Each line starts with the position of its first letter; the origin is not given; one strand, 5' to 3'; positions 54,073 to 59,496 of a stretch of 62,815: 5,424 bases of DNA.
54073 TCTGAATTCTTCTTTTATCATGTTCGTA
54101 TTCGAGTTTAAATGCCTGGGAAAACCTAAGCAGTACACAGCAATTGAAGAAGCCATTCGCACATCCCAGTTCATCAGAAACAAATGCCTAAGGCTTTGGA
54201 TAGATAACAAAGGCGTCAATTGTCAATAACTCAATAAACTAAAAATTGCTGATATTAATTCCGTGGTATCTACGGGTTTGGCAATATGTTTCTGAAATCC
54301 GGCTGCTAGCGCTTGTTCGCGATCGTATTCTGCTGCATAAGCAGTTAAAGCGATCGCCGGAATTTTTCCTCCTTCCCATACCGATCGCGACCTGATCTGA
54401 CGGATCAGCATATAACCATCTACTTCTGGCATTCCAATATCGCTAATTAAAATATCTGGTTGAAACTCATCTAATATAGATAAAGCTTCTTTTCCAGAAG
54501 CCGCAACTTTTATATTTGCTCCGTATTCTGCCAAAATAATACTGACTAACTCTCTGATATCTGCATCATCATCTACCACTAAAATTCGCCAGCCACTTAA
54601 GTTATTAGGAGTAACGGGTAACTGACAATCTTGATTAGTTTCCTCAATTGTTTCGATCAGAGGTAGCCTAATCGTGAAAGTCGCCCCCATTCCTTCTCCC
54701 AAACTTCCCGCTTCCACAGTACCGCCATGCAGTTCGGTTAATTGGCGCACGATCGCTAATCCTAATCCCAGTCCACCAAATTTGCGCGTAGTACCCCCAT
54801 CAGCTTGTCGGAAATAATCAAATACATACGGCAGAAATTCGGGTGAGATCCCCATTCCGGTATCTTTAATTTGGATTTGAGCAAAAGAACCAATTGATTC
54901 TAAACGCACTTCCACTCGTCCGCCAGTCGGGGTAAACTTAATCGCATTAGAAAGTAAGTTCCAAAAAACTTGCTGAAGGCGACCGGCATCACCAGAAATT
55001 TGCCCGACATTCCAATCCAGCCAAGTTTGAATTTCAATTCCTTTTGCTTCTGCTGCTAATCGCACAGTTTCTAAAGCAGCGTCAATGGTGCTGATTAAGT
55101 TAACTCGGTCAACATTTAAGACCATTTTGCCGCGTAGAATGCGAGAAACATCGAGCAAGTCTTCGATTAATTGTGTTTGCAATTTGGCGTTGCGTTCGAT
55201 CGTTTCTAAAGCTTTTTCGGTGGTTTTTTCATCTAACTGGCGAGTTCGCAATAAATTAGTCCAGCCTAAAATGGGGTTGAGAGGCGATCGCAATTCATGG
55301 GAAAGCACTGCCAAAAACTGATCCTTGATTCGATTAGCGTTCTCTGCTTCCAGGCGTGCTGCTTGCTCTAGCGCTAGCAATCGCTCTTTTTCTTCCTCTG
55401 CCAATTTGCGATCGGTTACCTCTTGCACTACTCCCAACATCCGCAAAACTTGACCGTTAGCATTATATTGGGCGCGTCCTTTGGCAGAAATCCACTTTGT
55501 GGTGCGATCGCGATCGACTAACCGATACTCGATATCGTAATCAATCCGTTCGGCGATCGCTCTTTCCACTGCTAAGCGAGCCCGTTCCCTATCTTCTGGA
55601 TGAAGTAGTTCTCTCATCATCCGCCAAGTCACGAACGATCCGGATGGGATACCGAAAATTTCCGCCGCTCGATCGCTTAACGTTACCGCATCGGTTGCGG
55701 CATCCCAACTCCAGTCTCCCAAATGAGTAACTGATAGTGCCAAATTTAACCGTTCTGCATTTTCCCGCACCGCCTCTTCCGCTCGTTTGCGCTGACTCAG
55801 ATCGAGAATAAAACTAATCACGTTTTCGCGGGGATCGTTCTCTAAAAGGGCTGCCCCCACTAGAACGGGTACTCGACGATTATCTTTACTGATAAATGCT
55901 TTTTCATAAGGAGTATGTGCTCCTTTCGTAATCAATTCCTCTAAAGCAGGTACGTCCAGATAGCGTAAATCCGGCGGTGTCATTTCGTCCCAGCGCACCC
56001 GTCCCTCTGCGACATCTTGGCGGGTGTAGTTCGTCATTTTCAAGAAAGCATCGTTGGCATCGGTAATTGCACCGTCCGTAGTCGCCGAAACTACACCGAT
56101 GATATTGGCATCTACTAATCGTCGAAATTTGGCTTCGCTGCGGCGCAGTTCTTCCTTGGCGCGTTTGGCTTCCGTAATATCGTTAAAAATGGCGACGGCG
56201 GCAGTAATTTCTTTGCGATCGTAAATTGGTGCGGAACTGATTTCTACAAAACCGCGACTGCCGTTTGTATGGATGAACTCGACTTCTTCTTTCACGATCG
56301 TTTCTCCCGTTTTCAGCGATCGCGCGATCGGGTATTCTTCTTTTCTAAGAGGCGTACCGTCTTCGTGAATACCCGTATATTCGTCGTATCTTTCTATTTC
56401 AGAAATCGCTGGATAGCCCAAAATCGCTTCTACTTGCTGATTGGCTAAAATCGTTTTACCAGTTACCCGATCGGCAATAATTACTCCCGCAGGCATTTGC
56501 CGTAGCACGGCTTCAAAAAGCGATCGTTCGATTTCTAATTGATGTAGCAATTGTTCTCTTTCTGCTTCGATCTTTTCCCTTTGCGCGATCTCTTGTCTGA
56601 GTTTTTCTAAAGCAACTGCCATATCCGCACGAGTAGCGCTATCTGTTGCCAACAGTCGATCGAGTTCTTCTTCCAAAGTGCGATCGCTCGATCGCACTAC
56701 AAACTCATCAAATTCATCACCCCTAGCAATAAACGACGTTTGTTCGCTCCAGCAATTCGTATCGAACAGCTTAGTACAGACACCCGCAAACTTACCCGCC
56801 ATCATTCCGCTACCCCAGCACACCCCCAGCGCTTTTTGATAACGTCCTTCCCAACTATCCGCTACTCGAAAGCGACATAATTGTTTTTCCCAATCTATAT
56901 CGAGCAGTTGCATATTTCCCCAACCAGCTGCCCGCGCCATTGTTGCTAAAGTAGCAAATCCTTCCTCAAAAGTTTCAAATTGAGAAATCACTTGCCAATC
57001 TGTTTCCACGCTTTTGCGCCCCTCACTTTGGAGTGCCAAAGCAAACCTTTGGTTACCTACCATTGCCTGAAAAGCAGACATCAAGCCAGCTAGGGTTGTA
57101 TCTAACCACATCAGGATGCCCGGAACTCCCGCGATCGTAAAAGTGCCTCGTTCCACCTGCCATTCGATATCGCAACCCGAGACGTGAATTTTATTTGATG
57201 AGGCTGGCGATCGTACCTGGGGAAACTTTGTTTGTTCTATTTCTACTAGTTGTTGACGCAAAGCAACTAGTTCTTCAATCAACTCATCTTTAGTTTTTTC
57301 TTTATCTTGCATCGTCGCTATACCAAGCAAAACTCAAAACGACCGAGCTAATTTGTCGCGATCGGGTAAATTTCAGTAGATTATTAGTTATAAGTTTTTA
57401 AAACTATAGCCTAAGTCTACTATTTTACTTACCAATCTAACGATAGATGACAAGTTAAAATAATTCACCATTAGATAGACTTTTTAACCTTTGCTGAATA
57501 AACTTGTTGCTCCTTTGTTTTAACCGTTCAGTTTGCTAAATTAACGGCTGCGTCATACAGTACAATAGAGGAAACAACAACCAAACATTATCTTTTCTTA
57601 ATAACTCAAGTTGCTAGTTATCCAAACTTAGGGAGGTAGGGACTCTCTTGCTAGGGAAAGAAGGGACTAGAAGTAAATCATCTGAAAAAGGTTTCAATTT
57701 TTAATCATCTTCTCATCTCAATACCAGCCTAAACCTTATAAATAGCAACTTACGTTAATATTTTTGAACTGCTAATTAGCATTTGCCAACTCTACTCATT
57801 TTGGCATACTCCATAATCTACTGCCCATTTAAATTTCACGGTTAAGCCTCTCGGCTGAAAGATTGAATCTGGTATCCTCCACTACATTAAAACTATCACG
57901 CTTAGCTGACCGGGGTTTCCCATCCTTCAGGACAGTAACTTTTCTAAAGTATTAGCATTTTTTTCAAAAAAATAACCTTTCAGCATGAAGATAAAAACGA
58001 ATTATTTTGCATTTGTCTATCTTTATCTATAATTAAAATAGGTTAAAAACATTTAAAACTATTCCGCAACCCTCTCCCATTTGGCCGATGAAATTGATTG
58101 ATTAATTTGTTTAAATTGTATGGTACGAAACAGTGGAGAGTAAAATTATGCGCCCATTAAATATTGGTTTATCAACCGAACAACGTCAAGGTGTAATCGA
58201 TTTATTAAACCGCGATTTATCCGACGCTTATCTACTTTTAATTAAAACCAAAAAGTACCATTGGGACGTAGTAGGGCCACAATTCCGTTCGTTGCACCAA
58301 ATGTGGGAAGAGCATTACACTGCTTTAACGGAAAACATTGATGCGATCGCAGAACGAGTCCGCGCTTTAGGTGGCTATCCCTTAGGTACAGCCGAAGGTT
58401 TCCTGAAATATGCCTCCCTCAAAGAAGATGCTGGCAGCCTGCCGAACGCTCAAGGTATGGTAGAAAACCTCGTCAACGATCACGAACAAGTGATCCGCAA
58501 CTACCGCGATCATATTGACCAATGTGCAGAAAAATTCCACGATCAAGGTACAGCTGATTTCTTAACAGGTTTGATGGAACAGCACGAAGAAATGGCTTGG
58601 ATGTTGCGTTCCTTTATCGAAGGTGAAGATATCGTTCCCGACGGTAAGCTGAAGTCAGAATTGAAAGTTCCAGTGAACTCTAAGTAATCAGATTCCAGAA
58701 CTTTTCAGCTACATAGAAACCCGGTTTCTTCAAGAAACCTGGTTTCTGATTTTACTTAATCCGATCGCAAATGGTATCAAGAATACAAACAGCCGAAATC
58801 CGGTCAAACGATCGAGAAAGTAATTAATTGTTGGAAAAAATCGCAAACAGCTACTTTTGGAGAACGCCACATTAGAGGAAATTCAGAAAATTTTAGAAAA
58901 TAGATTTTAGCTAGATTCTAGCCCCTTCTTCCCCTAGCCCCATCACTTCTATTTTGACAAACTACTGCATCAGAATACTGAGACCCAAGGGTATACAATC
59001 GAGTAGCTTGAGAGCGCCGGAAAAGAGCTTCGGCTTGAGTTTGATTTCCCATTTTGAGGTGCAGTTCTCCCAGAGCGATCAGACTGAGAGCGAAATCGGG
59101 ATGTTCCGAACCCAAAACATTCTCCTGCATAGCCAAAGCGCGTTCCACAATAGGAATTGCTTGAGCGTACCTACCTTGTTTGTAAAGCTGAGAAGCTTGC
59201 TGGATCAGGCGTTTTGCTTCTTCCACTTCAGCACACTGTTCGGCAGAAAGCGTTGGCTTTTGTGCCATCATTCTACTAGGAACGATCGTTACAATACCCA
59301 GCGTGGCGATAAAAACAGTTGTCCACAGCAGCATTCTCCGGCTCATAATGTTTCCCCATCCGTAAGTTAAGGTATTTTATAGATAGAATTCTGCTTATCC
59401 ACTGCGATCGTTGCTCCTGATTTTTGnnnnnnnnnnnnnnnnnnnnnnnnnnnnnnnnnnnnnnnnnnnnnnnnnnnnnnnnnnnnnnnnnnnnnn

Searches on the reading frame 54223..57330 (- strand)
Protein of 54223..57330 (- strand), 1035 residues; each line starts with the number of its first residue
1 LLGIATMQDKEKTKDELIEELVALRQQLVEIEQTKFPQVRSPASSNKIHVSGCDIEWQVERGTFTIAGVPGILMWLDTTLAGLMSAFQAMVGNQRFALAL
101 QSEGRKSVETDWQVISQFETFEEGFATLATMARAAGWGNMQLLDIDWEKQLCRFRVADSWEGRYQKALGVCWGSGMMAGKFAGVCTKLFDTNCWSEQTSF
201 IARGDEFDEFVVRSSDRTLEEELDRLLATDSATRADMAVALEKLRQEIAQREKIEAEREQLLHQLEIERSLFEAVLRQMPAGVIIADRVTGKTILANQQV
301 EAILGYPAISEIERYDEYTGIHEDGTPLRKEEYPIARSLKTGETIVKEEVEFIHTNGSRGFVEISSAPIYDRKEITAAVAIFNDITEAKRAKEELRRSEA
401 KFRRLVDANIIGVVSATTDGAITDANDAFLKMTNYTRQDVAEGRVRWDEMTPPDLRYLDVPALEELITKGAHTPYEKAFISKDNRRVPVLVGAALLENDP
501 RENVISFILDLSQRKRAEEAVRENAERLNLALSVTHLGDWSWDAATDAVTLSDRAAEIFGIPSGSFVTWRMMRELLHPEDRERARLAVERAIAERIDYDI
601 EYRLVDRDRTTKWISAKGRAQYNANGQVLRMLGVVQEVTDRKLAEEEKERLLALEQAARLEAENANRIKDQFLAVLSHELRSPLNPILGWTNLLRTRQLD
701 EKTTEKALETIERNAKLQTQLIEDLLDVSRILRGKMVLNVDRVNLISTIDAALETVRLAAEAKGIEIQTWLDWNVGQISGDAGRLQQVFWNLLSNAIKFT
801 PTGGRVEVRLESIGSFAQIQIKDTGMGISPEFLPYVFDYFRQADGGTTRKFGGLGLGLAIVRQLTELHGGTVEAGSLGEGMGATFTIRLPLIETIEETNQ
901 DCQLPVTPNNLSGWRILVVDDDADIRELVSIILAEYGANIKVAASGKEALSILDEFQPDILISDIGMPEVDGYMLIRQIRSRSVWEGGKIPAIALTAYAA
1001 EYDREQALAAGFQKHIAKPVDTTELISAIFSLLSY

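Call 5: search_protein_families(library=pfam, proteins=[window:54223-57330:-], max_evalue=0.01)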
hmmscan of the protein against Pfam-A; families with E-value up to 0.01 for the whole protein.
window:54223-57330:- (1035 aa): 8 families
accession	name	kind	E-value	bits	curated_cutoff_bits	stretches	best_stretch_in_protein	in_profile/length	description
PF08447.18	PAS_3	-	1.3e-29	102.7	25.6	2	549-635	2-89/89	PAS fold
PF02518.31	HATPase_c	-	4.2e-28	98.4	26.4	1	780-891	1-109/111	Histidine kinase-, DNA gyrase B-, and HSP90-like ATPase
PF00072.30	Response_reg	-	5e-26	91.5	30.2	1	916-1029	1-110/111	Response regulator receiver domain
PF13426.13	PAS_9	-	7.5e-24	84.4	27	2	413-509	4-99/103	PAS domain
PF00989.32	PAS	-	1.9e-22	79.8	22.6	3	272-385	3-113/113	PAS fold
PF00512.31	HisKA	-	4.7e-16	59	26.9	1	669-731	2-63/66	His Kinase A (phospho-acceptor) domain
PF13188.13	PAS_8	-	3.2e-15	55.8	21.8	2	271-313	2-45/65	PAS domain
PF08448.16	PAS_4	-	7.1e-14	52.4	23.1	2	551-642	20-109/110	PAS fold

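Call 6: search_protein_families(library=ncbifam, proteins=[window:54223-57330:-], max_evalue=0.1)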
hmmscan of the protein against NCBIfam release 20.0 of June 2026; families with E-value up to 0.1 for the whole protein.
window:54223-57330:- (1035 aa): 158 families (the best 25 are shown)
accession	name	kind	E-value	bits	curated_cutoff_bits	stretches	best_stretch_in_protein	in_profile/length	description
NF047874.1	MASE3_PAS_HK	subfamily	2.3e-73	248.1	560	3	553-901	291-634/655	MASE3 domain-containing sensor histidine kinase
TIGR02956.1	TMAO_torS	equivalog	5.1e-72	243.3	676.5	1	656-1033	451-820/967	TMAO reductase system sensor histidine kinase/response regulator TorS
NF008318.0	PRK11107.1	equivalog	1.3e-71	241.9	890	2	658-898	282-525/920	two-component sensor histidine kinase BarA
NF011874.0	PRK15347.1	equivalog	7.7e-71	239.3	852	2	641-895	371-618/921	two component system sensor kinase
NF038297.2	hybrid_HK_HrmK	equivalog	2.8e-68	231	725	1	660-1027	226-602/607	hybrid histidine kinase/response regulator HrmK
NF046044.1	PnpS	equivalog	8.8e-66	222.5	400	2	646-890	149-390/390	two-component system histidine kinase PnpS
NF041947.1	LuxQ_Vibrio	equivalog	2.4e-62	211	1200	1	655-1030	458-836/843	quorum-sensing autoinducer 2 sensor kinase/phosphatase LuxQ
NF008302.0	PRK11091.1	equivalog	2.9e-62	211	838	1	621-1031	249-641/779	aerobic respiration two-component sensor histidine kinase ArcB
NF008099.0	PRK10841.1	equivalog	1.1e-61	208.8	920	2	660-898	461-697/949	two-component system sensor histidine kinase RcsC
NF041880.1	EPS_EpsF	equivalog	2.8e-56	191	900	3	564-890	182-492/492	response regulator EpsF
NF008468.0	PRK11360.1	equivalog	2.4e-55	188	646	3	543-895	285-612/616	two-component system sensor histidine kinase AtoS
NF047465.1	hybrid_HK_LvrA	exception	3e-55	187.6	1200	2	662-899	195-432/819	hybrid histidine kinase/response regulator LvrA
NF045901.1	HisKinLetSLeg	equivalog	9.4e-51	172.8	1650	2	646-891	273-518/906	two-component system sensor histidine kinase LetS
NF033092.0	HK_WalK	equivalog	3.5e-48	164.6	725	2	661-891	364-594/594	cell wall metabolism sensor histidine kinase WalK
NF041832.1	near_NosP_CTERM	subfamily_domain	1e-47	163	400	1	663-1031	1-368/370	NahK/ErcS family hybrid sensor histidine kinase/response regulator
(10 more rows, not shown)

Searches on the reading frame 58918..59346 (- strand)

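Call 5: search_protein_families(library=pfam, proteins=[window:58918-59346:-], max_evalue=0.01)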
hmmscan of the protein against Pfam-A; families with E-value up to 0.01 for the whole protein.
window:58918-59346:- (142 aa): 13 families
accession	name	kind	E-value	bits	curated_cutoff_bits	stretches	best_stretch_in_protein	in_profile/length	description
PF13424.12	TPR_12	-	8.1e-14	52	30.1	1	49-114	8-73/77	Tetratricopeptide repeat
PF13374.12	TPR_10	-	1.5e-11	44.3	27.5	1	54-84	12-42/42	Tetratricopeptide repeat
PF24885.1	TPR_NPHP3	-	1.1e-07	32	100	1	56-123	111-178/239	Nephrocystin-3 TPR domain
PF13432.12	TPR_16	-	2.5e-07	31.4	32.7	1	50-113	3-58/65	Tetratricopeptide repeat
PF07719.23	TPR_2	-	3.2e-07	30.4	27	0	46-76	3-33/34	Tetratricopeptide repeat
PF14559.12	TPR_19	-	2.4e-06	28.2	25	1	54-111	1-50/68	Tetratricopeptide repeat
PF13176.12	TPR_7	-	5.7e-06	26.5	27.9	0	88-112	1-27/36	Tetratricopeptide repeat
PF00515.34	TPR_1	-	1.4e-05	25.2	27.8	0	49-76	6-33/34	Tetratricopeptide repeat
PF13428.12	TPR_14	-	9.6e-05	23.2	23.5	0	47-73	4-30/44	Tetratricopeptide repeat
PF13181.12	TPR_8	-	9.8e-05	22.7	25.7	0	88-112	3-27/34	Tetratricopeptide repeat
PF17874.7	TPR_MalT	-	0.00015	21.6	45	1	43-112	79-148/336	MalT-like TPR region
PF07721.20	TPR_4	-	0.00044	21.1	27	0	87-111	2-26/26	Tetratricopeptide repeat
PF12895.13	ANAPC3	-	0.00061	20.5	27.2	0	57-115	2-51/82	Anaphase-promoting complex, cyclosome, subunit 3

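Call 6: search_protein_families(library=ncbifam, proteins=[window:58918-59346:-], max_evalue=0.1)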
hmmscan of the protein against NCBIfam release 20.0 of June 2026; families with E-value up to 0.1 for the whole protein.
window:58918-59346:- (142 aa): 7 families
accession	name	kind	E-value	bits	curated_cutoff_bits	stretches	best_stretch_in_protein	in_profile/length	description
NF040586.1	FxSxx_TPR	equivalog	8.4e-05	21.2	300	1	51-130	647-726/830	FxSxx-COOH system tetratricopeptide repeat protein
TIGR04510.1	mod_pep_cyc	subfamily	0.00098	17.7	400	1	48-137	505-587/814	putative peptide modification system cyclase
TIGR02521.1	type_IV_pilW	equivalog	0.0065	16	154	1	33-112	20-91/234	type IV pilus biogenesis/stability protein PilW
NF038027.1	TssQ_fam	subfamily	0.022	15.3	65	1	42-76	4-38/100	TssQ family T6SS-associated lipoprotein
TIGR04498.1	AbiV_defense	subfamily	0.051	13.9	27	1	42-64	8-30/143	AbiV family abortive infection protein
NF058541.1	SusR_regulator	equivalog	0.058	12.6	480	1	34-112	155-229/515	SusR family glycan utilization regulator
NF042912.1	Amuc_1098_fam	equivalog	0.093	10.7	750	1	36-71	33-68/805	Amuc_1098 family type IV pilus outer membrane protein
